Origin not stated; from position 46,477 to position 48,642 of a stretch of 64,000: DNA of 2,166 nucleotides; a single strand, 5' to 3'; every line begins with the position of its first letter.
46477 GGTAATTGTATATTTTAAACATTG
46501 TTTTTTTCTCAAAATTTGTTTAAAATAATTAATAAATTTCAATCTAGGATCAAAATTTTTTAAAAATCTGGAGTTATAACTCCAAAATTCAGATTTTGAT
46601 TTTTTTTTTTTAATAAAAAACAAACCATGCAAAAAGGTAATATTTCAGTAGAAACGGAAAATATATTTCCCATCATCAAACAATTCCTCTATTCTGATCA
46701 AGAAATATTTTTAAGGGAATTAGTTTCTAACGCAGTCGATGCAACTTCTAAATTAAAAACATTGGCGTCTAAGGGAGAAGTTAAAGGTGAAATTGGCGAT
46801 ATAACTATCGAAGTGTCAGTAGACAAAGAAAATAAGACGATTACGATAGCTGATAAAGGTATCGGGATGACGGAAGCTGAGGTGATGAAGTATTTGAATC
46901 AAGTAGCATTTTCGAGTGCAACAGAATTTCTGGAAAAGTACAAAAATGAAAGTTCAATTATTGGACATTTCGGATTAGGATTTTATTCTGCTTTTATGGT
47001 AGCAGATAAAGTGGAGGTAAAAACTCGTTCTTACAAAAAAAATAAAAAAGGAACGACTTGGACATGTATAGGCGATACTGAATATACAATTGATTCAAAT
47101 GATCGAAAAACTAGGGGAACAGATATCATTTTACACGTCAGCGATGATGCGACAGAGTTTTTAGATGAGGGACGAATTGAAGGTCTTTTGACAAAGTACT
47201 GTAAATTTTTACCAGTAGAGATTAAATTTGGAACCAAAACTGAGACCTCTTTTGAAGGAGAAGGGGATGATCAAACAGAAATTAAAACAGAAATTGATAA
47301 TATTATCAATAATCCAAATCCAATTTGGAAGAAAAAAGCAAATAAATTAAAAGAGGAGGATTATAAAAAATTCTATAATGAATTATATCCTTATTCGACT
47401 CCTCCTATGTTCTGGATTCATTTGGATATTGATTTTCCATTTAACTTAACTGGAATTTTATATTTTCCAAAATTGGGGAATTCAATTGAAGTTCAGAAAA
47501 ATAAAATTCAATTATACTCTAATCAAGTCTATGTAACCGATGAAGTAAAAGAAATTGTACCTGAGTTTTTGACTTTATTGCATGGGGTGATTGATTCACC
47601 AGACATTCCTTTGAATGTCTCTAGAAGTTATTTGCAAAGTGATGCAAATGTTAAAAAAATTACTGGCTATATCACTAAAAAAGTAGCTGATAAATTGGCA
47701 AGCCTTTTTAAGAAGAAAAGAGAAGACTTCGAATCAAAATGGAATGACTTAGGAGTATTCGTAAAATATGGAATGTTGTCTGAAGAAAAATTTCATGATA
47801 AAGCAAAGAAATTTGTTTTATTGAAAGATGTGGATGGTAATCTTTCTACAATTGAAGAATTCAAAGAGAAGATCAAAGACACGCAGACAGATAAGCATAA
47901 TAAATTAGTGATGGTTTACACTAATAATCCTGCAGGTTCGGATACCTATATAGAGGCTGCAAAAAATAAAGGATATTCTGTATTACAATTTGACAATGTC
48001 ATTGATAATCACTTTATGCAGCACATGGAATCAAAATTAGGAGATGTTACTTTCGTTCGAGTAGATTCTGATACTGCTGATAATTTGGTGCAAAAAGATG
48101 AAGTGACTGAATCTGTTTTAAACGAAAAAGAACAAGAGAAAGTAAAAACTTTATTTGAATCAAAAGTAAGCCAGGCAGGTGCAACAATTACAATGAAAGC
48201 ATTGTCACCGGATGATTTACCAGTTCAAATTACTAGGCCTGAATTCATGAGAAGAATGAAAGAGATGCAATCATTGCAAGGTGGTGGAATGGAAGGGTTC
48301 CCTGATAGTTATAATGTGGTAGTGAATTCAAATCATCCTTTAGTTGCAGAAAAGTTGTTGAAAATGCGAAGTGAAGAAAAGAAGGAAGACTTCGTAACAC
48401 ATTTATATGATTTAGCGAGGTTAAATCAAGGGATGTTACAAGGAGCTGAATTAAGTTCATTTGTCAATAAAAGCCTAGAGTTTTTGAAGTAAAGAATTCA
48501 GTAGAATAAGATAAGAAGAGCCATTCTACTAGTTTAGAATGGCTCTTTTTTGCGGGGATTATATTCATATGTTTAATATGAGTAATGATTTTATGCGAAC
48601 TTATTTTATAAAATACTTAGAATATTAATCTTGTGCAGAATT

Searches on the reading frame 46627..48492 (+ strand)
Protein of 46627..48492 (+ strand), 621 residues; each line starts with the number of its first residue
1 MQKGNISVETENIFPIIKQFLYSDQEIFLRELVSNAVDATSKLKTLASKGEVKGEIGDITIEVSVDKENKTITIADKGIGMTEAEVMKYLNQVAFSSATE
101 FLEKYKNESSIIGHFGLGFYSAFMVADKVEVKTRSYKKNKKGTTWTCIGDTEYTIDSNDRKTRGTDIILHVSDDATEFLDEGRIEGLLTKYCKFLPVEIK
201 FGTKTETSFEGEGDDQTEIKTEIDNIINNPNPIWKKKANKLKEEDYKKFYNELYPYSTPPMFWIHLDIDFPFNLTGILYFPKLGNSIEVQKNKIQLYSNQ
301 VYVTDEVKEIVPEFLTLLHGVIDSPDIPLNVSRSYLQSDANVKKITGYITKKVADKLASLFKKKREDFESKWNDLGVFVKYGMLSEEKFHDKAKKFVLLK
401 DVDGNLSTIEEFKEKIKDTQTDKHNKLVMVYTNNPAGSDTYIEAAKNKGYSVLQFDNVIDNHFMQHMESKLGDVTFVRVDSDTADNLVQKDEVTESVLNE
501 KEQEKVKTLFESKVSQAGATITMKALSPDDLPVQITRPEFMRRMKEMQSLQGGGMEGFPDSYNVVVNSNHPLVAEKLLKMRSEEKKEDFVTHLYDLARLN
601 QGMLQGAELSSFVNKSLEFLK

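Call 11: find_encoding_contigs(protein=window:46627-48492:+, flank=4000, max_places=10)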
Protein window:46627-48492:+ (621 aa): 24 contigs read that carry it; 5 places shown.
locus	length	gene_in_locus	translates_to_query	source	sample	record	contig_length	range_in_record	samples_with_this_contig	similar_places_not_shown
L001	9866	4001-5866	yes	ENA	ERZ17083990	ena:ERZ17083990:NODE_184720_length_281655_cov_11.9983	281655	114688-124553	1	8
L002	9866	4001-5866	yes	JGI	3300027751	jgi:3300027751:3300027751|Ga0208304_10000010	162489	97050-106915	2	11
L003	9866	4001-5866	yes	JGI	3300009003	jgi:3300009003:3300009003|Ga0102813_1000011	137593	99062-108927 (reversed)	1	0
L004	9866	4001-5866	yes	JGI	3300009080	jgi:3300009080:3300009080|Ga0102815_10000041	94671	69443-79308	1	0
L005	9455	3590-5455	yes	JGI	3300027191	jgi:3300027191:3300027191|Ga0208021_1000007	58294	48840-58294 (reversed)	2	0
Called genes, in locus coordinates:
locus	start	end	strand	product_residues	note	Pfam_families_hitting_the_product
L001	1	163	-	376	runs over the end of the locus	PF00089:Trypsin, PF13365:Trypsin_2, PF00595:PDZ, PF13180:PDZ_2, PF17820:PDZ_6 (weak)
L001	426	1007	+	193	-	PF01966:HD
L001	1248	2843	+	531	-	PF04389:Peptidase_M28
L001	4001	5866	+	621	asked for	PF02518:HATPase_c, PF13589:HATPase_c_3, PF00183:HSP90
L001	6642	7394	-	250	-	PF13085:Fer2_3, PF13187:Fer4_9 (faint), PF12797:Fer4_2 (weak), PF00037:Fer4 (weak), PF12838:Fer4_7, PF13183:Fer4_8, PF13237:Fer4_10 (weak), PF13534:Fer4_17 (weak)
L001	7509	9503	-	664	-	PF00890:FAD_binding_2, PF01266:DAO (faint), PF03486:HI0933_like (faint), PF07992:Pyr_redox_2 (faint), PF02910:Succ_DH_flav_C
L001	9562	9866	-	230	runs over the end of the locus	PF01127:Sdh_cyt (faint)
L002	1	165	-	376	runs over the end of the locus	PF00089:Trypsin, PF13365:Trypsin_2, PF00595:PDZ, PF13180:PDZ_2, PF17820:PDZ_6 (weak)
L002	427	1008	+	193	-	PF01966:HD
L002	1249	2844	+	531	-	PF04389:Peptidase_M28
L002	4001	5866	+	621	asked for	PF02518:HATPase_c, PF13589:HATPase_c_3, PF00183:HSP90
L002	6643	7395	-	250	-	PF13085:Fer2_3, PF13187:Fer4_9 (faint), PF12797:Fer4_2 (weak), PF00037:Fer4 (weak), PF12838:Fer4_7, PF13183:Fer4_8, PF13237:Fer4_10 (weak), PF13534:Fer4_17 (weak)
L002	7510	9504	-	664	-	PF00890:FAD_binding_2, PF01266:DAO (faint), PF03486:HI0933_like (faint), PF07992:Pyr_redox_2 (faint), PF02910:Succ_DH_flav_C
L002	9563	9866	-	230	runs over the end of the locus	PF01127:Sdh_cyt (faint)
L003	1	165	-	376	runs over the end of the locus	PF00089:Trypsin, PF13365:Trypsin_2, PF00595:PDZ, PF13180:PDZ_2, PF17820:PDZ_6 (weak)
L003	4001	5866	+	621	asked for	PF02518:HATPase_c, PF13589:HATPase_c_3, PF00183:HSP90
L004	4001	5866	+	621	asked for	PF02518:HATPase_c, PF13589:HATPase_c_3, PF00183:HSP90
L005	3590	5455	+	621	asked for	PF02518:HATPase_c, PF13589:HATPase_c_3, PF00183:HSP90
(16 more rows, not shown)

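Call 14: find_homologous_proteins(query=window:46627-48492:+, max_evalue=1e-100)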
Query window:46627-48492:+ (621 aa): 8000 proteins with E <= 1e-100 among 8000 candidates; the best 120 are listed.
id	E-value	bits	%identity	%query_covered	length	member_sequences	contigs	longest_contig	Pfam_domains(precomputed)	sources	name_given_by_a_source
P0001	0.0e+0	1360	99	100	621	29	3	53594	PF02518.32,PF00183.24,PF13589.13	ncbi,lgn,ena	-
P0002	0.0e+0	1347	98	100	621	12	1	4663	PF02518.32,PF00183.24,PF13589.13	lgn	-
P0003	0.0e+0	1322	95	100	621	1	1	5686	PF02518.32,PF00183.24,PF13589.13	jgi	jgi:molecular chaperone HtpG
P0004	0.0e+0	1318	95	100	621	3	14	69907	PF02518.32,PF00183.24,PF13589.13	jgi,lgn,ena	-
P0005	0.0e+0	1317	95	100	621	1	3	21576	PF02518.32,PF00183.24,PF13589.13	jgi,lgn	jgi:molecular chaperone HtpG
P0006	0.0e+0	1315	95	100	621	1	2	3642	PF02518.32,PF00183.24,PF13589.13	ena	-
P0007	0.0e+0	1315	95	100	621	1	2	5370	PF02518.32,PF00183.24,PF13589.13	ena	-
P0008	0.0e+0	1313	95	100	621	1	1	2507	PF02518.32,PF00183.24,PF13589.13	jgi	jgi:molecular chaperone HtpG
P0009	0.0e+0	1261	91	100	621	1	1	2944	PF02518.32,PF00183.24,PF13589.13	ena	-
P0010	0.0e+0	1256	89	100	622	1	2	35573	PF02518.32,PF00183.24,PF13589.13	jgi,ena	-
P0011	0.0e+0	1255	89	100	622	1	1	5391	PF02518.32,PF00183.24,PF13589.13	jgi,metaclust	metaclust:\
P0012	0.0e+0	1243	89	100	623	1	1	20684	PF02518.32,PF00183.24,PF13589.13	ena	-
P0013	0.0e+0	1217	87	100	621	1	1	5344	PF02518.32,PF00183.24,PF13589.13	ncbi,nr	ncbi:MAG TPA: molecular chaperone HtpG [Phaeodactylibacter sp.]|nr:molecular chaperone HtpG [Phaeoda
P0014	0.0e+0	1196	85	100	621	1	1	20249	PF02518.32,PF00183.24,PF13589.13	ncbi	ncbi:MAG: molecular chaperone HtpG [Bacteroidota bacterium]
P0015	0.0e+0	1194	86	100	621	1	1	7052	PF02518.32,PF00183.24,PF13589.13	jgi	-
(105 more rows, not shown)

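Call 15: find_encoding_contigs(protein=P0004, flank=4000, max_places=3)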
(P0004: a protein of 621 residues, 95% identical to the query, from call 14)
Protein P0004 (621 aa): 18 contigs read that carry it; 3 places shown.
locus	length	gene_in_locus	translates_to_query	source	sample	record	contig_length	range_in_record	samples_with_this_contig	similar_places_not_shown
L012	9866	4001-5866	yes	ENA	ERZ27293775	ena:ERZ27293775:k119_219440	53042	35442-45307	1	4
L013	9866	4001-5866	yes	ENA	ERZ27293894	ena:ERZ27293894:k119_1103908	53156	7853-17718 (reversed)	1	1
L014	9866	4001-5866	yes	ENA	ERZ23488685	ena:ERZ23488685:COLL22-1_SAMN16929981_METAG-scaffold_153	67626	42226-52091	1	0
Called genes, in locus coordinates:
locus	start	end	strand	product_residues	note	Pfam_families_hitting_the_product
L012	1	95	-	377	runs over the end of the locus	PF00089:Trypsin, PF13365:Trypsin_2, PF00595:PDZ, PF13180:PDZ_2, PF17820:PDZ_6 (weak)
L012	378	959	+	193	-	PF01966:HD (weak)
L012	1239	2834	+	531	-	PF04389:Peptidase_M28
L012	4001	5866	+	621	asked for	PF02518:HATPase_c, PF13589:HATPase_c_3, PF00183:HSP90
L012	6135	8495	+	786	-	PF13188:PAS_8 (faint), PF08447:PAS_3 (faint), PF13426:PAS_9, PF00989:PAS, PF08448:PAS_4, PF13426:PAS_9 (weak), PF00512:HisKA, PF02518:HATPase_c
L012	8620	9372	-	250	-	PF13085:Fer2_3, PF13187:Fer4_9 (faint), PF00037:Fer4 (weak), PF12838:Fer4_7, PF13183:Fer4_8, PF13237:Fer4_10 (weak), PF13534:Fer4_17 (weak)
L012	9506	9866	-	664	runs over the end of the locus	PF00890:FAD_binding_2, PF01266:DAO (faint), PF03486:HI0933_like (faint), PF07992:Pyr_redox_2 (faint), PF02910:Succ_DH_flav_C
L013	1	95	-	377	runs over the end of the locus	PF00089:Trypsin, PF13365:Trypsin_2, PF00595:PDZ, PF13180:PDZ_2, PF17820:PDZ_6 (weak)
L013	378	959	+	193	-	PF01966:HD (weak)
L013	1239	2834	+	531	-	PF04389:Peptidase_M28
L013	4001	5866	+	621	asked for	PF02518:HATPase_c, PF13589:HATPase_c_3, PF00183:HSP90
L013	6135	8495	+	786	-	PF13188:PAS_8 (faint), PF08447:PAS_3 (faint), PF13426:PAS_9, PF00989:PAS, PF08448:PAS_4, PF13426:PAS_9 (weak), PF00512:HisKA, PF02518:HATPase_c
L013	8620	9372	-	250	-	PF13085:Fer2_3, PF13187:Fer4_9 (faint), PF00037:Fer4 (weak), PF12838:Fer4_7, PF13183:Fer4_8, PF13237:Fer4_10 (weak), PF13534:Fer4_17 (weak)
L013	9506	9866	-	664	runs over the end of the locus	PF00890:FAD_binding_2, PF01266:DAO (faint), PF03486:HI0933_like (faint), PF07992:Pyr_redox_2 (faint), PF02910:Succ_DH_flav_C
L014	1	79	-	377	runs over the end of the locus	PF00089:Trypsin, PF13365:Trypsin_2, PF00595:PDZ, PF13180:PDZ_2, PF17820:PDZ_6 (weak)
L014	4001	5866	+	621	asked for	PF02518:HATPase_c, PF13589:HATPase_c_3, PF00183:HSP90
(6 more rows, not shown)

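Call 16: find_encoding_contigs(protein=P0010, flank=4000, max_places=3)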
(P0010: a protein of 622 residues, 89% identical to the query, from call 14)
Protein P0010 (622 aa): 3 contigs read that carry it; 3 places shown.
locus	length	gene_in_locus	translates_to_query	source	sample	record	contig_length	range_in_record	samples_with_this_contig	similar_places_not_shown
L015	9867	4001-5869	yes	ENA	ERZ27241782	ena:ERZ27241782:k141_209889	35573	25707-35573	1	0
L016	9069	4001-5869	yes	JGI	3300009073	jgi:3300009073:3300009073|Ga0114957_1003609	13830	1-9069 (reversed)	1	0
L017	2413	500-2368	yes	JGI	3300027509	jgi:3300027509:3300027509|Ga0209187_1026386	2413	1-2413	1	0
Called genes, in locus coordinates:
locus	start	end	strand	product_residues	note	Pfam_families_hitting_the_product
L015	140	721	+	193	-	PF01966:HD (weak)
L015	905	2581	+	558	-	PF04389:Peptidase_M28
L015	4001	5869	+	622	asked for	PF02518:HATPase_c, PF13589:HATPase_c_3, PF00183:HSP90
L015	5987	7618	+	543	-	PF00989:PAS (weak), PF08448:PAS_4 (weak), PF13426:PAS_9, PF00512:HisKA, PF02518:HATPase_c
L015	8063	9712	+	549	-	PF08811:DUF1800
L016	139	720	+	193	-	PF01966:HD (weak)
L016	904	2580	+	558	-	PF04389:Peptidase_M28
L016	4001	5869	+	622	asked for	PF02518:HATPase_c, PF13589:HATPase_c_3, PF00183:HSP90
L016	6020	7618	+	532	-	PF00989:PAS (weak), PF08448:PAS_4 (weak), PF13426:PAS_9, PF00512:HisKA, PF02518:HATPase_c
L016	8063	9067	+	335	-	?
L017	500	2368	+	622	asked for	PF02518:HATPase_c, PF13589:HATPase_c_3, PF00183:HSP90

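Call 17: find_encoding_contigs(protein=P0012, flank=4000, max_places=3)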
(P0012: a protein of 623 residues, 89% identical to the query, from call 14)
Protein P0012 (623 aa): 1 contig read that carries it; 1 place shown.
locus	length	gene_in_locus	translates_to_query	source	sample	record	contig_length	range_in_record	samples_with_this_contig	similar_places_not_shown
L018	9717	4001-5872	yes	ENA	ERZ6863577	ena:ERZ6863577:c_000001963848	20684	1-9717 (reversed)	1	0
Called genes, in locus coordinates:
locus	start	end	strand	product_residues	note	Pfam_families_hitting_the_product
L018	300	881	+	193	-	-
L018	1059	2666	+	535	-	PF04389:Peptidase_M28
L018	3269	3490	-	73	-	-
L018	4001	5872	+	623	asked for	PF02518:HATPase_c, PF13589:HATPase_c_3, PF00183:HSP90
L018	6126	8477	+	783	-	PF00989:PAS (faint), PF13188:PAS_8 (faint), PF13426:PAS_9, PF08448:PAS_4 (weak), PF13426:PAS_9 (weak), PF00512:HisKA, PF02518:HATPase_c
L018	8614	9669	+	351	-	-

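Call 18: find_encoding_contigs(protein=P0014, flank=4000, max_places=3)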
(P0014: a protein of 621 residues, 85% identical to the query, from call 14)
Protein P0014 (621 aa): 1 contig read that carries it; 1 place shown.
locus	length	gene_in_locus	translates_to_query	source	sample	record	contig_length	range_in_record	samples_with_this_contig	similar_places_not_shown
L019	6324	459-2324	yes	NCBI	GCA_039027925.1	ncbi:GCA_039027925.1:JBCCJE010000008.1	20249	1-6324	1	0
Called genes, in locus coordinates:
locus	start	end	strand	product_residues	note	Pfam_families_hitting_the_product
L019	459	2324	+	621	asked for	PF02518:HATPase_c, PF13589:HATPase_c_3, PF00183:HSP90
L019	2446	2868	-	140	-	-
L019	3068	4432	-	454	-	PF04389:Peptidase_M28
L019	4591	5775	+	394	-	PF11288:DUF3089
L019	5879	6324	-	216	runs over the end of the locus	PF03544:TonB_C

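Call 50: search_protein_families(library=pfam, proteins=[window:46627-48492:+])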
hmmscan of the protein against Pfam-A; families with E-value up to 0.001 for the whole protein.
window:46627-48492:+ (621 aa): 3 families
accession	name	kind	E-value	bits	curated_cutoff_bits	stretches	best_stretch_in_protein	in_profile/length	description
PF00183.23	HSP90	-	7.8e-48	164.1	24.4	1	220-604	75-471/518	Hsp90 protein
PF13589.12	HATPase_c_3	-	4.5e-13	49.8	25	1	27-156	5-110/137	Histidine kinase-, DNA gyrase B-, and HSP90-like ATPase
PF02518.31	HATPase_c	-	4.2e-09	37.3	26.4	1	29-146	10-104/111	Histidine kinase-, DNA gyrase B-, and HSP90-like ATPase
